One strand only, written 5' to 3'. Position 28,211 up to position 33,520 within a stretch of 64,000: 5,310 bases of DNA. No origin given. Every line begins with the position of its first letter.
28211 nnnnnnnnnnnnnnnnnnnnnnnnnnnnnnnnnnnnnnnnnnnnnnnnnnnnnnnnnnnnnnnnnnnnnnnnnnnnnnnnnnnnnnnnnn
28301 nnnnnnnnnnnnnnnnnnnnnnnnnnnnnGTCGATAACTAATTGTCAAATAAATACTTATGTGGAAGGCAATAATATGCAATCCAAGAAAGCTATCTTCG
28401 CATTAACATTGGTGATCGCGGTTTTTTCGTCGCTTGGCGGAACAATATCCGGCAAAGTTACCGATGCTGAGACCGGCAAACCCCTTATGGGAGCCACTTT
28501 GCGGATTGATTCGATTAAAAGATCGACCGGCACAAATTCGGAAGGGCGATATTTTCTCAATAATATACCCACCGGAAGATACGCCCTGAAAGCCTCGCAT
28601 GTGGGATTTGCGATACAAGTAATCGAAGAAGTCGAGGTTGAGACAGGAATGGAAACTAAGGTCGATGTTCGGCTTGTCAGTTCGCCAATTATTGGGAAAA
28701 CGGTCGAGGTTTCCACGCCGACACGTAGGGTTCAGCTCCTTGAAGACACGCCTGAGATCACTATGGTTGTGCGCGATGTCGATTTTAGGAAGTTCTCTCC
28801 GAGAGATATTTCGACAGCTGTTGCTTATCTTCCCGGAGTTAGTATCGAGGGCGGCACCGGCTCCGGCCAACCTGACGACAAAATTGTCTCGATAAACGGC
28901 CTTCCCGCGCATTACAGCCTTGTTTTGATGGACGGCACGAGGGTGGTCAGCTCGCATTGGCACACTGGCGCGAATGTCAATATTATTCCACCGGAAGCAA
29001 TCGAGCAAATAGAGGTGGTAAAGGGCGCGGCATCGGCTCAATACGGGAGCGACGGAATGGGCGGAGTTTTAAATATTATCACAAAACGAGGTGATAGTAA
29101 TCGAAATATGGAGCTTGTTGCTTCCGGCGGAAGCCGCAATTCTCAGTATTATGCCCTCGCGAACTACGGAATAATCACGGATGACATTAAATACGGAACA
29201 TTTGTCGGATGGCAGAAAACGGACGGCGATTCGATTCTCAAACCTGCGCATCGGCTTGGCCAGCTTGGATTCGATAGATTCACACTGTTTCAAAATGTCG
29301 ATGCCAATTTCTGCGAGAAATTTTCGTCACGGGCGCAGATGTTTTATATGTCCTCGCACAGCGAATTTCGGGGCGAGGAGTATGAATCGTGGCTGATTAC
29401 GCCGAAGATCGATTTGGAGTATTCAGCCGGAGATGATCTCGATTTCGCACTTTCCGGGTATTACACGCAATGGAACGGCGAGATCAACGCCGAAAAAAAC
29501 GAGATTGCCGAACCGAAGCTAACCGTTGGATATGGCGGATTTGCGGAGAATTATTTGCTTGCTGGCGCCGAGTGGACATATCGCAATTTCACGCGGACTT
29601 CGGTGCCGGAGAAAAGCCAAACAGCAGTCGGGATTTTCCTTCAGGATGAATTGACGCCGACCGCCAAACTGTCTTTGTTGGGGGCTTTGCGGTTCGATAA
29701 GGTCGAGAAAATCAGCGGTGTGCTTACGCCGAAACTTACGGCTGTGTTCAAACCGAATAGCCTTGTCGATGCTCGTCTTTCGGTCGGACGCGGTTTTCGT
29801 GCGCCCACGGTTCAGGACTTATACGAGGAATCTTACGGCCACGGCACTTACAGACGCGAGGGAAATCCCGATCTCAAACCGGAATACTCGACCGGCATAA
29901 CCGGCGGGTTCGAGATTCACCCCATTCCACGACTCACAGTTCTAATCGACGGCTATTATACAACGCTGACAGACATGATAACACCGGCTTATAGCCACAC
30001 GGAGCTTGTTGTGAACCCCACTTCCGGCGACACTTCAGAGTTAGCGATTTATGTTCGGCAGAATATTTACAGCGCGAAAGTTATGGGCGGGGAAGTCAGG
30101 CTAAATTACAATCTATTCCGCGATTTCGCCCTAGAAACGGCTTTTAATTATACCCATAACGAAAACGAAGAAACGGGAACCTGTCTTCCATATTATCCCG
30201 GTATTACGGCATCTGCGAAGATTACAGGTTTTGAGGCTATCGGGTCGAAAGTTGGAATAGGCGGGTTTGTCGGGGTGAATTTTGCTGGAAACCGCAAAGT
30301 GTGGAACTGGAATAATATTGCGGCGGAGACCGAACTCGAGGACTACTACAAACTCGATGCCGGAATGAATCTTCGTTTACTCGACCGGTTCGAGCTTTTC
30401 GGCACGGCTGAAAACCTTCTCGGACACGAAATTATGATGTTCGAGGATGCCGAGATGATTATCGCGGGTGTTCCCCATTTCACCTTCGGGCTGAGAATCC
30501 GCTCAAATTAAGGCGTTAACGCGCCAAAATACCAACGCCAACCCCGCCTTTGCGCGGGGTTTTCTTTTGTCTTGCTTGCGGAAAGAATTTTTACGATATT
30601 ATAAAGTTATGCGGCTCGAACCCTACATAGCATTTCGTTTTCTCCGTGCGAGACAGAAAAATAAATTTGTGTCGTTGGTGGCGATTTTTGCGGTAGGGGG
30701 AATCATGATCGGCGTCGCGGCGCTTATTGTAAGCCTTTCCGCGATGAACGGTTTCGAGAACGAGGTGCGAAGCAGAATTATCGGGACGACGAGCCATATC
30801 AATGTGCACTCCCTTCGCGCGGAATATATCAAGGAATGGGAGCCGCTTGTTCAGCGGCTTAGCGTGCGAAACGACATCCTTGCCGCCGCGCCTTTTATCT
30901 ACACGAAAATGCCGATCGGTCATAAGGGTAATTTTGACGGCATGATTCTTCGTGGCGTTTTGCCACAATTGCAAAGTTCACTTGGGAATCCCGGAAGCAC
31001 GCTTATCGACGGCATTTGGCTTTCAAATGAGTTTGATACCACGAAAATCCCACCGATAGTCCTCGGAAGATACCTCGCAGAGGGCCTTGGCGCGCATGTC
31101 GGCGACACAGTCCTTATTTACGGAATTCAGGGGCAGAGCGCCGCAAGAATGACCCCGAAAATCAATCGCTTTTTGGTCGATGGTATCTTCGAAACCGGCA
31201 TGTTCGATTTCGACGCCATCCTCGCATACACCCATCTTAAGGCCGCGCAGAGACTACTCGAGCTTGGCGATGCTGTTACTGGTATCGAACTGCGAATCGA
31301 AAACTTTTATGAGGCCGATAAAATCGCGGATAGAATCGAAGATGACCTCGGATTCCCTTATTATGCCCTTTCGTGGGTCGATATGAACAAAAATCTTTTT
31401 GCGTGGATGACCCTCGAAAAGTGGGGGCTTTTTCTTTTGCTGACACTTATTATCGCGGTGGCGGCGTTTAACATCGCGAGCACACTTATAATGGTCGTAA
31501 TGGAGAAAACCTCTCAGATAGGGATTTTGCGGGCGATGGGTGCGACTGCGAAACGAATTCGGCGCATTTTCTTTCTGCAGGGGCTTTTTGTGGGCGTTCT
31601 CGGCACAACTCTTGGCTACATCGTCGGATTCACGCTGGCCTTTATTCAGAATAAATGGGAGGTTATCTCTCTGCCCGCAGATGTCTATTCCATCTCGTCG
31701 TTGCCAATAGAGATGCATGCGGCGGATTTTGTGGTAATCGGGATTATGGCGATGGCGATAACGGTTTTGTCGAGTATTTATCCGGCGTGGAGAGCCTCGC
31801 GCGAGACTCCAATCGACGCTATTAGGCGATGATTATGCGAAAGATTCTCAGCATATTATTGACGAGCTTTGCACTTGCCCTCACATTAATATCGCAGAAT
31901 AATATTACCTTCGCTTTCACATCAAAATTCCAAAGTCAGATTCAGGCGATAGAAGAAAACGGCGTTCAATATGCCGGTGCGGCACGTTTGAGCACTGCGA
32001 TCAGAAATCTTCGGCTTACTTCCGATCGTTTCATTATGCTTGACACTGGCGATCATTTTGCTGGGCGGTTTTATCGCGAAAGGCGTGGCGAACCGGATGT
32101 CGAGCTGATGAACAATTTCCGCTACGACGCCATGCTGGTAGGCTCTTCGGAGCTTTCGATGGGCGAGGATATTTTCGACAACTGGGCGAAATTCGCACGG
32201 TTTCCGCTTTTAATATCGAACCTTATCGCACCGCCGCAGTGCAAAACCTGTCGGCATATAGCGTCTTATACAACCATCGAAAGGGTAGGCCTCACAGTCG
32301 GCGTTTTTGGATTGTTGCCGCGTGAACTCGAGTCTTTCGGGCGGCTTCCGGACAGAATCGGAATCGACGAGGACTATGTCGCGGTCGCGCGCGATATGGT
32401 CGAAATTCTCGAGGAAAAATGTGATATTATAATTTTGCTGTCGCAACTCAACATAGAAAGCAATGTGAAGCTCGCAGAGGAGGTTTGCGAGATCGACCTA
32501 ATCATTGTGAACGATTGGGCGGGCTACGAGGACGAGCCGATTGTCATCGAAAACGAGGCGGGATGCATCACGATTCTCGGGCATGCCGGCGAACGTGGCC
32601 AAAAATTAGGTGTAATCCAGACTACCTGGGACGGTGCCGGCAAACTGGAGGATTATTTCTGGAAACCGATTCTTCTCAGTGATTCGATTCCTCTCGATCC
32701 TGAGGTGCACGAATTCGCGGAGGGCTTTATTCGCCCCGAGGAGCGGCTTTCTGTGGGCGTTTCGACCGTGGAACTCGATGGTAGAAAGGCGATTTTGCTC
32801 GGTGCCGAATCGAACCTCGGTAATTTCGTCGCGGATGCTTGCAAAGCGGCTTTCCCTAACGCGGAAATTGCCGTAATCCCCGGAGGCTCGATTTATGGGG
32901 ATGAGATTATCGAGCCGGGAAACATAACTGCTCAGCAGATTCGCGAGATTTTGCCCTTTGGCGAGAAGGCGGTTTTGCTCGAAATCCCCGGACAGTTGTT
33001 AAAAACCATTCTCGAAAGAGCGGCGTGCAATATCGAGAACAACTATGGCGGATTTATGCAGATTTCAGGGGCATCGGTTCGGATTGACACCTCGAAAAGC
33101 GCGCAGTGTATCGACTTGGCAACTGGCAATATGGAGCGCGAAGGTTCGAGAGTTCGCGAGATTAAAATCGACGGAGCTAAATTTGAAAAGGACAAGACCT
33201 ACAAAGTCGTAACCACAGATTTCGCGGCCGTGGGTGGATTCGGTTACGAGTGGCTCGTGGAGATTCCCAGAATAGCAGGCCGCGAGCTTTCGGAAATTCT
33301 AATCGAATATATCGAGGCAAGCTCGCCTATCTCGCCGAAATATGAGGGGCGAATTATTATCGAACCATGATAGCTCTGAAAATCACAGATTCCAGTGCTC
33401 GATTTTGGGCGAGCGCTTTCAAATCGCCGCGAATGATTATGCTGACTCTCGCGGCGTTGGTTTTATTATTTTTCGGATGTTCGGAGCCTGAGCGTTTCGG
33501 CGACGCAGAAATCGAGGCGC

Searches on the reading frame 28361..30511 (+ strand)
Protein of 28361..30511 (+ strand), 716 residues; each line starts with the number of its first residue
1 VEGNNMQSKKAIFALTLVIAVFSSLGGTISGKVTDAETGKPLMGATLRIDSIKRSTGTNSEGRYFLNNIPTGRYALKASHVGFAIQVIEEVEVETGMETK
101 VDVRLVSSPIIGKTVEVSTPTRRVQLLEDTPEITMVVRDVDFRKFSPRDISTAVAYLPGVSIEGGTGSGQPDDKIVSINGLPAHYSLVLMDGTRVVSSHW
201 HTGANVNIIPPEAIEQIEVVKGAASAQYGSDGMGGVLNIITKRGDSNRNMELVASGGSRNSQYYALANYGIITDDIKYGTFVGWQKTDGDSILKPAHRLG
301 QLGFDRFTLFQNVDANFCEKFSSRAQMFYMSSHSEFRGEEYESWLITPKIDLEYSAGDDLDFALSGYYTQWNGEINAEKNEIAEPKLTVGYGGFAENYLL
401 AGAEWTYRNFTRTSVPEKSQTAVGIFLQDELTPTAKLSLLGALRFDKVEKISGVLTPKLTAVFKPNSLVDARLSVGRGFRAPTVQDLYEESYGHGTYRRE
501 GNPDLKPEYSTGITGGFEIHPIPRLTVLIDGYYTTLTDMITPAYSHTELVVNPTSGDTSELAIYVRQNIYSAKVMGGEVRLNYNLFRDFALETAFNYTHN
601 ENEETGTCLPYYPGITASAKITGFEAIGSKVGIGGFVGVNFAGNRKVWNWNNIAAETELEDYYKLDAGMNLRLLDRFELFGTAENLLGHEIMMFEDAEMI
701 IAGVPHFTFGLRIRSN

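Call 62: search_protein_families(library=pfam, proteins=[window:28361-30511:+])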
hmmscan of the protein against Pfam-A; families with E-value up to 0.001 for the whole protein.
window:28361-30511:+ (716 aa): 6 families
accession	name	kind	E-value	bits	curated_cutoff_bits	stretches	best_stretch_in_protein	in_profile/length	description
PF00593.30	TonB_dep_Rec_b-barrel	-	2e-36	127.2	27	1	259-686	11-436/436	TonB dependent receptor-like, beta-barrel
PF07715.20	Plug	-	2e-21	76.9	23.9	1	128-236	3-107/107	TonB-dependent Receptor Plug Domain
PF13620.12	CarboxypepD_reg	-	1.1e-17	64.6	32.3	1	28-105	1-81/82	Carboxypeptidase regulatory-like domain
PF13715.12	CarbopepD_reg_2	-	1.5e-15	57.5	32.2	1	29-111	1-82/88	CarboxypepD_reg-like domain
PF14905.12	OMP_b-brl_3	-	1.9e-06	27.7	27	1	492-605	200-300/408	Outer membrane protein beta-barrel family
PF17802.7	SpaA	-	0.00055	20.5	23.1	0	28-77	2-57/91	Prealbumin-like fold domain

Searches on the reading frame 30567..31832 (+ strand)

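Call 62: search_protein_families(library=pfam, proteins=[window:30567-31832:+])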
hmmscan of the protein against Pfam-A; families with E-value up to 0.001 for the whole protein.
window:30567-31832:+ (421 aa): 2 families
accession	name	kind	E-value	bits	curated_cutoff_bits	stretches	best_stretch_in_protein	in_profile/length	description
PF02687.27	FtsX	-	2.4e-21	76.5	25.5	1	290-415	2-120/120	FtsX-like permease C-terminal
PF12704.14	MacB_PCD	-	2.2e-15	58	27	1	41-259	3-206/207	MacB-like periplasmic core domain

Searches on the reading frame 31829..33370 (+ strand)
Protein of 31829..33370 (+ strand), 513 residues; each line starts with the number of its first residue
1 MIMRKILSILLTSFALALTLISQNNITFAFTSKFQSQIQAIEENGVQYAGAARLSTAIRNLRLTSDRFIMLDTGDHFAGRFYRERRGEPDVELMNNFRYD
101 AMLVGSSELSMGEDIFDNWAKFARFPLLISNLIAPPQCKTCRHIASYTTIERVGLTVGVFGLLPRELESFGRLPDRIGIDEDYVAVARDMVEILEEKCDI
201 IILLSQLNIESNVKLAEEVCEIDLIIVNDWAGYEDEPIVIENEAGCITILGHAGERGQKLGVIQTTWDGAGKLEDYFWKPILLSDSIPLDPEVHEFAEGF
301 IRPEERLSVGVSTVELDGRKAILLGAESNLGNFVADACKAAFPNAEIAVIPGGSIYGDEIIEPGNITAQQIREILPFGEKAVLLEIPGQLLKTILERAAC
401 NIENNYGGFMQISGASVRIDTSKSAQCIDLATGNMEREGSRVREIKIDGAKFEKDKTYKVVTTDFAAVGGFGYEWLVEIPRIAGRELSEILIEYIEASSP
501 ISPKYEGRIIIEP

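Call 62: search_protein_families(library=pfam, proteins=[window:31829-33370:+])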
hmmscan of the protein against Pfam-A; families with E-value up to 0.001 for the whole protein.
window:31829-33370:+ (513 aa): 1 family
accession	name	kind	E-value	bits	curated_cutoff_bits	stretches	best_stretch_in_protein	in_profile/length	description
PF02872.23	5_nucleotid_C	-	2.4e-27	96.4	23.6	1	325-477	19-157/158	5'-nucleotidase, C-terminal domain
